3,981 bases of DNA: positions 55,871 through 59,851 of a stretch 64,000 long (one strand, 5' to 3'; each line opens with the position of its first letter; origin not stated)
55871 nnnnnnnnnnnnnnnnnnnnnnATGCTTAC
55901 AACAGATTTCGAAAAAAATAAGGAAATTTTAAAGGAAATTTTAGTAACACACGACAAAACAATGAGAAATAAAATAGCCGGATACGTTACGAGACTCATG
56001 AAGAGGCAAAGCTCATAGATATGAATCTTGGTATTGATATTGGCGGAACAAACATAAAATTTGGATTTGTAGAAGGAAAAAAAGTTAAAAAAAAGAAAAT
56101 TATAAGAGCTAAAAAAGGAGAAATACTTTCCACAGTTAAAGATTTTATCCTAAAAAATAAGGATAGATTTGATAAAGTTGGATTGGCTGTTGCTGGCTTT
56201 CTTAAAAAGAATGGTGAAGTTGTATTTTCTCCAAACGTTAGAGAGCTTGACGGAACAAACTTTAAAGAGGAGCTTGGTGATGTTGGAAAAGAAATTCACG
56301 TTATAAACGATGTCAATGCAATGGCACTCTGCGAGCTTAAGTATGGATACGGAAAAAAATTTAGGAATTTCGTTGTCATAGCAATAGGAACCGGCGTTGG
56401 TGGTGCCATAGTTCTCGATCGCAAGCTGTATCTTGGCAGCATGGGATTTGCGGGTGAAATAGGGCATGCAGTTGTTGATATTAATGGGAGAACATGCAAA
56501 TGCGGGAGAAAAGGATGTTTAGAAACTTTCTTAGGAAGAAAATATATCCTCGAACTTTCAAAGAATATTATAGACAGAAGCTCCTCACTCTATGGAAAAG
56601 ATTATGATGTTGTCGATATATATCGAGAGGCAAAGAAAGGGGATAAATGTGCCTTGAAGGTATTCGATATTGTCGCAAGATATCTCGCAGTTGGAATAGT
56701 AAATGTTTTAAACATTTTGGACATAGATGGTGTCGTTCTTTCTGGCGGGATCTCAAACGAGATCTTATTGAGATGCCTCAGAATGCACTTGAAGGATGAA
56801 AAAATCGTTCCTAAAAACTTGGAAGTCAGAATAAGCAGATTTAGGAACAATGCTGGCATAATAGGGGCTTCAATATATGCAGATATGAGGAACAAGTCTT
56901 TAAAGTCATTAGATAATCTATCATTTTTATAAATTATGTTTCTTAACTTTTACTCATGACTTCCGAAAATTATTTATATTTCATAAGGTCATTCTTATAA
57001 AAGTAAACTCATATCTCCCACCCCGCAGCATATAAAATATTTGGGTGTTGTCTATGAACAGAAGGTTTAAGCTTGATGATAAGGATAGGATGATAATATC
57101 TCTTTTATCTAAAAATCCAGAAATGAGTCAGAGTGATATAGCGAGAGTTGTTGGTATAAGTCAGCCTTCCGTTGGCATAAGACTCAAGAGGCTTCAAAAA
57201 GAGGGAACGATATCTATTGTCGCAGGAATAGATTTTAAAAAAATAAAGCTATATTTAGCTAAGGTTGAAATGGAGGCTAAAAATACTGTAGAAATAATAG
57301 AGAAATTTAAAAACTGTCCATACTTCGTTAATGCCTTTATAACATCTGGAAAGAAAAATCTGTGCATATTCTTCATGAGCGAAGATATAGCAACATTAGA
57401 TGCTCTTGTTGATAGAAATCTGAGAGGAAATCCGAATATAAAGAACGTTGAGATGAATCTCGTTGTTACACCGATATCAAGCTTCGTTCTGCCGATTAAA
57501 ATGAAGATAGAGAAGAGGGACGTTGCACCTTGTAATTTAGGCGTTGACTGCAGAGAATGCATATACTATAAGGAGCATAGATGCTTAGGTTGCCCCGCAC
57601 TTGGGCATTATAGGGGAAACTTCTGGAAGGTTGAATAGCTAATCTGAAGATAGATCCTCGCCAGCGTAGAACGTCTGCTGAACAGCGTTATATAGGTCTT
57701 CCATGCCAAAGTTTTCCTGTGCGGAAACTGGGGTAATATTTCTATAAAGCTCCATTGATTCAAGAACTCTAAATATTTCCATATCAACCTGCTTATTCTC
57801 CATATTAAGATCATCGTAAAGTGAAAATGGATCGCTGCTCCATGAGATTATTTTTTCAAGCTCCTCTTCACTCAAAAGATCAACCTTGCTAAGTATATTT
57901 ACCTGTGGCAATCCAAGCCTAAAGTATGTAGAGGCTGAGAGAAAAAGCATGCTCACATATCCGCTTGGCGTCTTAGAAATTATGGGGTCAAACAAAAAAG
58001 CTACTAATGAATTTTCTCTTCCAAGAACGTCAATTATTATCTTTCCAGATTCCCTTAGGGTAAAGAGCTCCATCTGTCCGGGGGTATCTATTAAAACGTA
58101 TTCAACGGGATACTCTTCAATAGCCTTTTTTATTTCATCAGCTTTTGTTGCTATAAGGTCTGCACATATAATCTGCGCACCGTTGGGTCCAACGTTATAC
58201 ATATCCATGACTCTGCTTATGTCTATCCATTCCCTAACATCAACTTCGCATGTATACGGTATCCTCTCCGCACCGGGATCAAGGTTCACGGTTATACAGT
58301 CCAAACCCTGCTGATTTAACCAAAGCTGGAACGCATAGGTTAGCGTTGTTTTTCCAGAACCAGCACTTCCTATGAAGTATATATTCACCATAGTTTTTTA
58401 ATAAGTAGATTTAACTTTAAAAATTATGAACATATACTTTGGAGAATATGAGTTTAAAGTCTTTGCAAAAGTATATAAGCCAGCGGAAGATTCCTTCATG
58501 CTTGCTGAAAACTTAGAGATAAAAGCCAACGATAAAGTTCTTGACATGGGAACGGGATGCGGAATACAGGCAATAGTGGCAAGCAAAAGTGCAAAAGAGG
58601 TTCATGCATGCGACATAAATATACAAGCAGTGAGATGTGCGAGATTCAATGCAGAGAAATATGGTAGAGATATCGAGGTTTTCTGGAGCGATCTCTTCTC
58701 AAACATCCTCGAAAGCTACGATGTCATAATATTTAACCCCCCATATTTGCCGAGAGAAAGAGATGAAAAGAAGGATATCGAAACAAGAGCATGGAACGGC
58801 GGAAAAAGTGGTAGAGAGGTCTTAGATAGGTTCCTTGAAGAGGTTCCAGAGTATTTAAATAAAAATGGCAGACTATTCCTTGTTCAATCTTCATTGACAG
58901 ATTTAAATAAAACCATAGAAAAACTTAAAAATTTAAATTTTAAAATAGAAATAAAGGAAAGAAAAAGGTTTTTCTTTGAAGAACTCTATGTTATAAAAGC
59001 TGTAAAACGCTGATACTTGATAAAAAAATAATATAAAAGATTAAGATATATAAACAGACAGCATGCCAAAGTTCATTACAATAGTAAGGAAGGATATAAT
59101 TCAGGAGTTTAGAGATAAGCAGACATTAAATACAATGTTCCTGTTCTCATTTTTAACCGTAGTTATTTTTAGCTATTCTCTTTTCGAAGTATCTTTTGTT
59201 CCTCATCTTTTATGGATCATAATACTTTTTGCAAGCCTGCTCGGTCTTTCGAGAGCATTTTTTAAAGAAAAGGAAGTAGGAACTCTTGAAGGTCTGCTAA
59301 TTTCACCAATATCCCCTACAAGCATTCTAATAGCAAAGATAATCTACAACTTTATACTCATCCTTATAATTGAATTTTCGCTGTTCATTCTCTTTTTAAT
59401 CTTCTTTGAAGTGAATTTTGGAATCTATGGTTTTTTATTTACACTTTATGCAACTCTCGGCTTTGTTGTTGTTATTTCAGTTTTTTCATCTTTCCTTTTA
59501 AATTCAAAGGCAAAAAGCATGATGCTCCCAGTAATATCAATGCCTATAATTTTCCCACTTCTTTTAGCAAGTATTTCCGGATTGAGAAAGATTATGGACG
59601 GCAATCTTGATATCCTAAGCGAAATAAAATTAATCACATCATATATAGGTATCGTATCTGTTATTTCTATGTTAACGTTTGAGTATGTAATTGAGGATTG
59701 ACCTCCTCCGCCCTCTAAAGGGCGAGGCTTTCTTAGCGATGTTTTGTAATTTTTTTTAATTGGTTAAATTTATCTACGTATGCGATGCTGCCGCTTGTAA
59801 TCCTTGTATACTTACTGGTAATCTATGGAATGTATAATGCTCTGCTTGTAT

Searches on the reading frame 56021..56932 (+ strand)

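Call 51: search_protein_families(library=pfam, proteins=[window:56021-56932:+], max_evalue=0.001)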
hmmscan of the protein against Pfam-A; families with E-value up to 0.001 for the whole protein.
window:56021-56932:+ (303 aa): 3 families
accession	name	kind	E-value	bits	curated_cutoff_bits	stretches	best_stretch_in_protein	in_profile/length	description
PF00480.26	ROK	-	4.9e-57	194.1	22.9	1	3-287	2-291/294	ROK family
PF02685.22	Glucokinase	-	3.5e-12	46.4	22.1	1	6-151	4-160/314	Glucokinase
PF01869.26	BcrAD_BadFG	-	3e-05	24.1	31.5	0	202-287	186-271/271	BadF/BadG/BcrA/BcrD ATPase family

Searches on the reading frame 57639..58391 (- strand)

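Call 51: search_protein_families(library=pfam, proteins=[window:57639-58391:-], max_evalue=0.001)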
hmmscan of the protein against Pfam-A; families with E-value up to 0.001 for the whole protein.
window:57639-58391:- (250 aa): 2 families
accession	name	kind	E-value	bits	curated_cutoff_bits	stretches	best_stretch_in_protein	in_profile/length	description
PF03029.23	ATP_bind_1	-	3e-63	214.2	27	1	6-241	1-238/240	Conserved hypothetical ATP binding protein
PF00009.33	GTP_EFTU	-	2.6e-07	30.8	26.5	0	157-240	118-185/188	Elongation factor Tu GTP binding domain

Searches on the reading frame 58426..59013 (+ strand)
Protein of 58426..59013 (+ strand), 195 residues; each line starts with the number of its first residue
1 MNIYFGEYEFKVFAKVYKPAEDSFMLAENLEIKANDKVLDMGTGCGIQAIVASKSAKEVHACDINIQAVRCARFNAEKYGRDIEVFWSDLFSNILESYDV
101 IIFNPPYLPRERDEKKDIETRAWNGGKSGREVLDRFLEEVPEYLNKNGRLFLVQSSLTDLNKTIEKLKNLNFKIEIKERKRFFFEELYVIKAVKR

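Call 79: search_protein_families(library=pfam, proteins=[window:58426-59013:+], max_evalue=0.00001)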
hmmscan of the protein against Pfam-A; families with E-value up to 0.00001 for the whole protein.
window:58426-59013:+ (195 aa): 6 families
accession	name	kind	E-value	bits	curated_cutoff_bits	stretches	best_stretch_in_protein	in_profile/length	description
PF05175.20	MTS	-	1.1e-22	80.8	23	1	23-167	20-153/170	Methyltransferase small domain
PF06325.19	PrmA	-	6.4e-10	39.4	22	1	32-104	159-233/296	Ribosomal protein L11 methyltransferase (PrmA)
PF01170.24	UPF0020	-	7.1e-09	36.1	22.3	1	55-167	75-179/197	RMKL-like, methyltransferase domain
PF13847.12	Methyltransf_31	-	6.3e-08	32.9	27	1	32-171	1-129/145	Methyltransferase domain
PF09445.16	Methyltransf_15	-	2.1e-06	27.9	22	1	37-106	3-80/165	RNA cap guanine-N2 methyltransferase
PF07669.17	Eco57I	-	7.1e-06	26.7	25.3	0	76-170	49-149/171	Eco57I restriction-modification methylase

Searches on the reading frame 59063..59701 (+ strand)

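Call 79: search_protein_families(library=pfam, proteins=[window:59063-59701:+], max_evalue=0.00001)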
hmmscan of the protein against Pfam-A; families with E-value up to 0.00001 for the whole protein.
window:59063-59701:+ (212 aa): 3 families
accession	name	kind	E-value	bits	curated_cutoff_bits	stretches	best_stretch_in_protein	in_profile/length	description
PF03379.19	CcmB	-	1.3e-17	64.4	24.9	1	4-195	1-198/215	CcmB protein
PF01061.29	ABC2_membrane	-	5.3e-09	36.3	26.9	1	4-164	3-175/211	ABC-2 type transporter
PF12698.13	ABC2_membrane_3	-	1.3e-07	31.5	31.6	1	44-204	163-315/347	ABC-2 family transporter protein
